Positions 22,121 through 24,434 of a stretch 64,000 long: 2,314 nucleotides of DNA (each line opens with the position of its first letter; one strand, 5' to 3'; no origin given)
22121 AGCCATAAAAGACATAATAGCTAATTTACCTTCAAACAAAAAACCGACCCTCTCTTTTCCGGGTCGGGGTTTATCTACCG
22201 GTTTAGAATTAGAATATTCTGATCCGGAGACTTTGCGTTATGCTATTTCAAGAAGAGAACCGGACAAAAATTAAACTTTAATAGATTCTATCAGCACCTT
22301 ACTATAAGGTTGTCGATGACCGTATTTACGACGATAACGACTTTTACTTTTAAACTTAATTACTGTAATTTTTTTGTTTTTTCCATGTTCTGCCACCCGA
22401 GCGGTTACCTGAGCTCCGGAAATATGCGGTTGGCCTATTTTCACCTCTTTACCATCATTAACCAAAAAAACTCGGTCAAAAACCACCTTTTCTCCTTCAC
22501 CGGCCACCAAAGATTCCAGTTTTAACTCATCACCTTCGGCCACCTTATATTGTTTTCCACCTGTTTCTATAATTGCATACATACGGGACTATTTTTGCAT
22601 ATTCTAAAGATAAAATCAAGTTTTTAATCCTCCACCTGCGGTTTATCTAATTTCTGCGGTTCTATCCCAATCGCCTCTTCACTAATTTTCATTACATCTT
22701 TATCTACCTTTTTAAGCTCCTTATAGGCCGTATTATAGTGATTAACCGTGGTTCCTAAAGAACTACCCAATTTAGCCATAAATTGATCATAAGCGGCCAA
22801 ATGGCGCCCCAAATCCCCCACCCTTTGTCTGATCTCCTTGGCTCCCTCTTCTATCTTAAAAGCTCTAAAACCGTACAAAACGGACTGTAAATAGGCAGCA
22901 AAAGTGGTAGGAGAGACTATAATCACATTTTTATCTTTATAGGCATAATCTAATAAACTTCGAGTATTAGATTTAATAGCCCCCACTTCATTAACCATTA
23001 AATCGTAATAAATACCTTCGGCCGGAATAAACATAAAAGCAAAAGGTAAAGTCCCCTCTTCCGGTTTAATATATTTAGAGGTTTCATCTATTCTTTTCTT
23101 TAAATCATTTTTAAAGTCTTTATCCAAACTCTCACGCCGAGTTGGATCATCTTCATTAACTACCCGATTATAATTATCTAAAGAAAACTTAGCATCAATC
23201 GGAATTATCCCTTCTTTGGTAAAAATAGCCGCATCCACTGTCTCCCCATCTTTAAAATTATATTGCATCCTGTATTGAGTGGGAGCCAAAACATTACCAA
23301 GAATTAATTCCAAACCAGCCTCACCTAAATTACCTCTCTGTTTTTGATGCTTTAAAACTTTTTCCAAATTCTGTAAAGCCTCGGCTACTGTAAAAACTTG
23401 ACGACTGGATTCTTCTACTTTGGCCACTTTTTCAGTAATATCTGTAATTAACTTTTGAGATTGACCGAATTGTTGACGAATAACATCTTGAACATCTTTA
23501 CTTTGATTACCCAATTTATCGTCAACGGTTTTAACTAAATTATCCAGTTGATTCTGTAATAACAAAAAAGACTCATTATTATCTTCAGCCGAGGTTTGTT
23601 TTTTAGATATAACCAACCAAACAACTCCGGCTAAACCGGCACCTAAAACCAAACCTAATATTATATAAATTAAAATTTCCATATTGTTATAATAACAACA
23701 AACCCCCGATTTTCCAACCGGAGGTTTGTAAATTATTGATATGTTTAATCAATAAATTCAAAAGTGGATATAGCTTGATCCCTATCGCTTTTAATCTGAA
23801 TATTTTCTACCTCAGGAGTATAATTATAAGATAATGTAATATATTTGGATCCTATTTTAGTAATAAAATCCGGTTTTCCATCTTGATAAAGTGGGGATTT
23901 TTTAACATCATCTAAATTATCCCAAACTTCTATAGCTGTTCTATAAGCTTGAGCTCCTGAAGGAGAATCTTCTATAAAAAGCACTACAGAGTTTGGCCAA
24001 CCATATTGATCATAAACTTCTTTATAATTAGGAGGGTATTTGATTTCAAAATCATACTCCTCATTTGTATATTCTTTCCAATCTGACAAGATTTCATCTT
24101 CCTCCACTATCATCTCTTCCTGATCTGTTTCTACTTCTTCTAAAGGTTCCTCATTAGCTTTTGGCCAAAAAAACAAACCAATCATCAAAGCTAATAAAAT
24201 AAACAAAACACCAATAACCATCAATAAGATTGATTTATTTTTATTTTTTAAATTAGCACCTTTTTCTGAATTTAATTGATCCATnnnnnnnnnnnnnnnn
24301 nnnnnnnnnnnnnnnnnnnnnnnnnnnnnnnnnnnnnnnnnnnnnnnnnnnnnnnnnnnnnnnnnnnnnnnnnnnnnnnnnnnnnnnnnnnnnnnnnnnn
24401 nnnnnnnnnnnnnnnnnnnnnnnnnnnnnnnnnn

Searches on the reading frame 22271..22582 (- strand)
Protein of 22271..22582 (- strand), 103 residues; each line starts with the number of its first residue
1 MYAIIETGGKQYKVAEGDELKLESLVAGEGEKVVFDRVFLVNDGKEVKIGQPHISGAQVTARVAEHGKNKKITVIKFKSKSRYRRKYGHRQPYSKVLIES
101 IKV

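Call 47: find_encoding_contigs(protein=window:22271-22582:-, flank=6000, max_places=10)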
Protein window:22271-22582:- (103 aa): 2 contigs read that carry it; 1 place shown.
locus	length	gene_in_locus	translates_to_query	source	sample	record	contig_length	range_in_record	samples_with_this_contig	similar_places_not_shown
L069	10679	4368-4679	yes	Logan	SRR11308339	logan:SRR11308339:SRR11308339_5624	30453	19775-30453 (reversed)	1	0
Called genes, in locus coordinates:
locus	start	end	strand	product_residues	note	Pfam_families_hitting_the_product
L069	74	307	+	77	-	PF07866:DUF1653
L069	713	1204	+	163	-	-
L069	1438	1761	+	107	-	-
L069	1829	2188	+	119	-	-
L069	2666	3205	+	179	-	-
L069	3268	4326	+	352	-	PF02646:RmuC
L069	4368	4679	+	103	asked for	PF00829:Ribosomal_L21p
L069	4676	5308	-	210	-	PF21176:RecR_HhH (weak), PF01751:Toprim (faint), PF13662:Toprim_4 (weak)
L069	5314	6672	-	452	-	PF00772:DnaB, PF13481:AAA_25, PF03796:DnaB_C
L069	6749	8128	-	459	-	PF01406:tRNA-synt_1e, PF01921:tRNA-synt_1f (faint), PF09334:tRNA-synt_1g (faint)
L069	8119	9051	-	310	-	PF01544:CorA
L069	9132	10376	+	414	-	PF00595:PDZ, PF13180:PDZ_2, PF17820:PDZ_6, PF03572:Peptidase_S41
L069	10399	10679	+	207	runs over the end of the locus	PF01944:SpoIIM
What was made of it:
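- Tried and rejected: An exact look-up of L21 to find sister strains returned only the same two contigs (call 47).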

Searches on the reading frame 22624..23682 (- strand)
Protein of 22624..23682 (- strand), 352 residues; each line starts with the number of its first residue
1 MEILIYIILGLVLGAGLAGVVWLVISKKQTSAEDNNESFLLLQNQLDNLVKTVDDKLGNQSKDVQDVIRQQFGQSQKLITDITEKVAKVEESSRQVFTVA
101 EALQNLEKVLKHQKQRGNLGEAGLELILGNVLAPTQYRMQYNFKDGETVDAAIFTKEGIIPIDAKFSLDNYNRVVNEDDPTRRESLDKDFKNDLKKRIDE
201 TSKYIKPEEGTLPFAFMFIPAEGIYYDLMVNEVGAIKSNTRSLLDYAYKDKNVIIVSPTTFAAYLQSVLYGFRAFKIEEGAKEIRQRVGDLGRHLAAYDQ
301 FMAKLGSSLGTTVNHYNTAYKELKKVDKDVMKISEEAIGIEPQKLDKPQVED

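Call 9: search_protein_families(library=pfam, proteins=[window:22624-23682:-], max_evalue=0.1)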
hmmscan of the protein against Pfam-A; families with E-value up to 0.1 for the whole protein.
window:22624-23682:- (352 aa): 6 families
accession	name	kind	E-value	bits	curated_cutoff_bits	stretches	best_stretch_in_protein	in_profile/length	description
PF02646.22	RmuC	-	2.9e-54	184.6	26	1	45-332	2-276/291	RmuC family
PF04513.17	Baculo_PEP_C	-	0.003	18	38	0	43-106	33-97/140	Baculovirus polyhedron envelope protein, PEP, C terminus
PF06103.16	DUF948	-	0.028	15.1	37.2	0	42-107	24-88/89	Bacterial protein of unknown function (DUF948)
PF11172.13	DUF2959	-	0.086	13.5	26.8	0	26-99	21-90/190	Protein of unknown function (DUF2959)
PF10136.14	SpecificRecomb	-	0.086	11.6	24.6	0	28-109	169-252/639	Site-specific recombinase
PF08463.15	EcoEI_R_C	-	0.094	13.2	24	0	44-118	50-121/163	EcoEI R protein C-terminal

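Call 13: find_related_loci(query=window:22624-23682:-, collection=genome_contigs, flank=6000)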
Query window:22624-23682:- (352 aa) in genome_contigs; peptide patterns used: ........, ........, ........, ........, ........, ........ (x = any residue, [..] = any of these).
120 stretches matched a pattern; 67 encode a relative of the query (tblastn E <= 1e-3); 67 distinct loci.
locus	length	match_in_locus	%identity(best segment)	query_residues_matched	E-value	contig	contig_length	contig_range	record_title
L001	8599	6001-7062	77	1-352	0e+0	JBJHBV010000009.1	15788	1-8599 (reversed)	MAG: Candidatus Vogelbacteria bacterium isolate SF2967_J5348.metabat2_refined.078 NODE_3529_length_15788_cov_1.156312, w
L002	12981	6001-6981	76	26-352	1e-172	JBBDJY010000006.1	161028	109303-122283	MAG: Candidatus Paceibacterota bacterium isolate LejiaA_44_14 Lejia_A_161_length_161028_cov_8, whole genome shotgun sequ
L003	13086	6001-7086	62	1-352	3e-150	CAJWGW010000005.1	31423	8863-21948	TPA_asm: uncultured bacterium isolate ERR599060_bin.41_MetaBAT_v2.12.1_MAG genome assembly, contig: NODE_317_length_3142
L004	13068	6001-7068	63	1-352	7e-150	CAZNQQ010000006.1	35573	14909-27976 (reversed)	MAG TPA_asm: uncultured Candidatus Saccharibacteria bacterium isolate SRP200020_co5_61 genome assembly, contig: NODE_176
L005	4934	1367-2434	63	7-352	3e-150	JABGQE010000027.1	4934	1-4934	MAG: bacterium isolate co234_bin49 NODE_25652_length_4934_cov_311.139373, whole genome shotgun sequence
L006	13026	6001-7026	64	20-352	8e-148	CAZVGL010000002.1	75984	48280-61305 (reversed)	MAG TPA_asm: uncultured Candidatus Saccharibacteria bacterium isolate binchicken_co28_93 genome assembly, contig: NODE_2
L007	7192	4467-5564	62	1-352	2e-147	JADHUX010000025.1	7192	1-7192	MAG: Parcubacteria group bacterium isolate BS150m-G57 BS-150m-C9991, whole genome shotgun sequence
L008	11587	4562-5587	63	20-352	7e-145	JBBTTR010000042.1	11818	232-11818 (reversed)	MAG: Patescibacteria group bacterium isolate H52-bin007_1 H52_bin007_1_000000000042, whole genome shotgun sequence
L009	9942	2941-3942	64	18-342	3e-144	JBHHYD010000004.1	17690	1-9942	MAG: Candidatus Paceibacteria bacterium isolate Maj_2_bin.9 NODE_1629_length_17690_cov_6.676155, whole genome shotgun se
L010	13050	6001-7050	62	1-352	2e-142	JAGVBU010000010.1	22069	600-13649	MAG: Candidatus Paceibacterota bacterium isolate DeMMO6_38 c_000000064193, whole genome shotgun sequence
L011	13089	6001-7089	61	1-351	3e-141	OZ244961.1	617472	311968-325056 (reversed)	MAG: Candidatus Paceibacterota bacterium isolate 63aa3da3-3836-4a92-b552-87f0a2bd5cc7 genome assembly, chromosome: 1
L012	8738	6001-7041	61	16-352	8e-141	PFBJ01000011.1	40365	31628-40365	MAG: Candidatus Kaiserbacteria bacterium CG10_big_fil_rev_8_21_14_0_10_49_17 CG10_8_21_14_0.10_scaffold_1589_c, whole ge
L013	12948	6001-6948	68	33-348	1e-140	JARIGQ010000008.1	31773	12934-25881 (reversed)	MAG: Candidatus Nomurabacteria bacterium isolate CullarsAll.DT.22 k141_91760, whole genome shotgun sequence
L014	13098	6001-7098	62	1-349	3e-140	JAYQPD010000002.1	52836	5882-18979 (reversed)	MAG: bacterium isolate SD3113_S43.metabat_sens.025 NODE_150_length_52836_cov_6.22559, whole genome shotgun sequence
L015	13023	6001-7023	63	11-352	3e-139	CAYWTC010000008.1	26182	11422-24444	MAG TPA_asm: uncultured Candidatus Saccharibacteria bacterium isolate SRP286056_co3_459 genome assembly, contig: NODE_15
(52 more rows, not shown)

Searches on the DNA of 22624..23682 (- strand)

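Call 50: search_rna_families(sources=[L001, L002, L003, L004, L005, L006, L008, L010, L025, L040, L053, L066], threshold=gathering)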
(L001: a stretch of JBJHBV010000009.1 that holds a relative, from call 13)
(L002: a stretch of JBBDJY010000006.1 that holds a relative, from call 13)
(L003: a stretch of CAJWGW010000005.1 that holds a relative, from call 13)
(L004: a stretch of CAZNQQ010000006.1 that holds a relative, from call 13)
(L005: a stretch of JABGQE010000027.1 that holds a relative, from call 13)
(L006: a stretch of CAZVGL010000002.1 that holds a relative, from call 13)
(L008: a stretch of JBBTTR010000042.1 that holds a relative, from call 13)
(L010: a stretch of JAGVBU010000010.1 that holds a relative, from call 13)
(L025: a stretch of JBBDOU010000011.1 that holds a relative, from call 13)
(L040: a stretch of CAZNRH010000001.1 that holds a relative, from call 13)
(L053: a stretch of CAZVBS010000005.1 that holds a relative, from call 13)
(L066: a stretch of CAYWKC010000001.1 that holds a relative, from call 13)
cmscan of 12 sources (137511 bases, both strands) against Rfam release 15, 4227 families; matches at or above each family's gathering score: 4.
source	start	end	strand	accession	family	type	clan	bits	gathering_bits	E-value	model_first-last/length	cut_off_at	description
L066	1673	1745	+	RF00005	tRNA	Gene; tRNA;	CL00001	73.5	29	7.3e-14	1-71/71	no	tRNA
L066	867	937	+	RF00005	tRNA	Gene; tRNA;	CL00001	65.3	29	1.3e-11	1-71/71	no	tRNA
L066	1271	1342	+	RF00005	tRNA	Gene; tRNA;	CL00001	61.4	29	1.6e-10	1-71/71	no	tRNA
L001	294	365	+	RF00005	tRNA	Gene; tRNA;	CL00001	59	29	7e-10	1-71/71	no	tRNA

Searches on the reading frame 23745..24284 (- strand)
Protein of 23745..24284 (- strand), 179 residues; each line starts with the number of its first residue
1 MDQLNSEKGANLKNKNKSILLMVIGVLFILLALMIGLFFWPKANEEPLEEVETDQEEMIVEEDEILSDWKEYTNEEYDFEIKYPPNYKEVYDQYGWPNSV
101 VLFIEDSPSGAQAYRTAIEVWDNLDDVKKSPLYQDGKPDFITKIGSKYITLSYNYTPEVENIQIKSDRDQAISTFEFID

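Call 9: search_protein_families(library=pfam, proteins=[window:23745-24284:-], max_evalue=0.1)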
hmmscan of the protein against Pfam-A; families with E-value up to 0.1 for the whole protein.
window:23745-24284:- (179 aa): 1 family
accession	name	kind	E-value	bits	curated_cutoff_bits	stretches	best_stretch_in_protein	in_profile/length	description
PF18933.6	PsbP_2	-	0.0013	19.2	27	1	29-94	6-69/184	PsbP-like protein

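Call 16: find_encoding_contigs(protein=window:23745-24284:-, flank=5000, max_places=10)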
Protein window:23745-24284:- (179 aa): 2 contigs read that carry it; 1 place shown.
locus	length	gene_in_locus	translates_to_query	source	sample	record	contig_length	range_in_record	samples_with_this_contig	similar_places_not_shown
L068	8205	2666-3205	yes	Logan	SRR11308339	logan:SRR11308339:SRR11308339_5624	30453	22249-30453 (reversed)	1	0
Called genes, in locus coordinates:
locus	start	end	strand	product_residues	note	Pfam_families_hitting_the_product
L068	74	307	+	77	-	PF07866:DUF1653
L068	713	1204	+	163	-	-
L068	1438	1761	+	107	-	-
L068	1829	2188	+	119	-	-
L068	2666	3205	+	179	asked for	-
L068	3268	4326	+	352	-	PF02646:RmuC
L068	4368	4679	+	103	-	PF00829:Ribosomal_L21p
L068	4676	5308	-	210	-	PF21176:RecR_HhH (weak), PF01751:Toprim (faint), PF13662:Toprim_4 (weak)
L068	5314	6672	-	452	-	PF00772:DnaB, PF13481:AAA_25, PF03796:DnaB_C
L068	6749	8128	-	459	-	PF01406:tRNA-synt_1e, PF01921:tRNA-synt_1f (faint), PF09334:tRNA-synt_1g (faint)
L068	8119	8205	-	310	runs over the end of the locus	PF01544:CorA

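Call 20: find_homologous_proteins(query=window:23745-24284:-, max_evalue=0.001)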
Query window:23745-24284:- (179 aa): 1 proteins with E <= 0.001 among 26 candidates.
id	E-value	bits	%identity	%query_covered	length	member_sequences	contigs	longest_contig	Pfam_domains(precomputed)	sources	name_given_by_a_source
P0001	1.3e-113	394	100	100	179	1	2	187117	-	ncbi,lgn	ncbi:MAG: hypothetical protein ACOCU8_00430 [Patescibacteria group bacterium]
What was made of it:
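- Tried and rejected: The neighbour p179 as a handle is itself an orphan (call 20).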

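Call 36: search_protein_families(library=phrogs, proteins=[window:23745-24284:-], max_evalue=0.01)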
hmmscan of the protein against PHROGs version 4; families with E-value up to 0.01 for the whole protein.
window:23745-24284:- (179 aa): 0 families

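Call 61: search_protein_families(library=ncbifam, proteins=[window:23745-24284:-], max_evalue=1)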
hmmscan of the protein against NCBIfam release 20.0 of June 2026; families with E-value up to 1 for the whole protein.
window:23745-24284:- (179 aa): 5 families
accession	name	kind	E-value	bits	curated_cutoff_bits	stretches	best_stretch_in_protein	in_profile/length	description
NF004285.1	PRK05696.1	equivalog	0.016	15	179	1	6-56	9-57/171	flagellar basal body-associated protein FliL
NF006283.1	PRK08455.1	equivalog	0.027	14.1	187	1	7-58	7-58/182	flagellar basal body-associated protein FliL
NF042931.1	SAG1386_EF1546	equivalog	0.054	13.6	80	1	12-57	23-70/158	SAG1386/EF1546 family surface-associated protein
NF010008.0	PRK13481.1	equivalog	0.083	12.2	270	1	13-55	36-80/269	glycosyltransferase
NF046005.2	near_gluc_PtsG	equivalog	0.094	13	45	1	8-34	52-78/85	MPN207a family PTS transporter accessory protein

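Call 62: search_protein_families(library=padloc, proteins=[window:23745-24284:-], max_evalue=0.1)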
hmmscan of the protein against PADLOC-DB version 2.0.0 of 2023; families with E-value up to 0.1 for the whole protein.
window:23745-24284:- (179 aa): 0 families
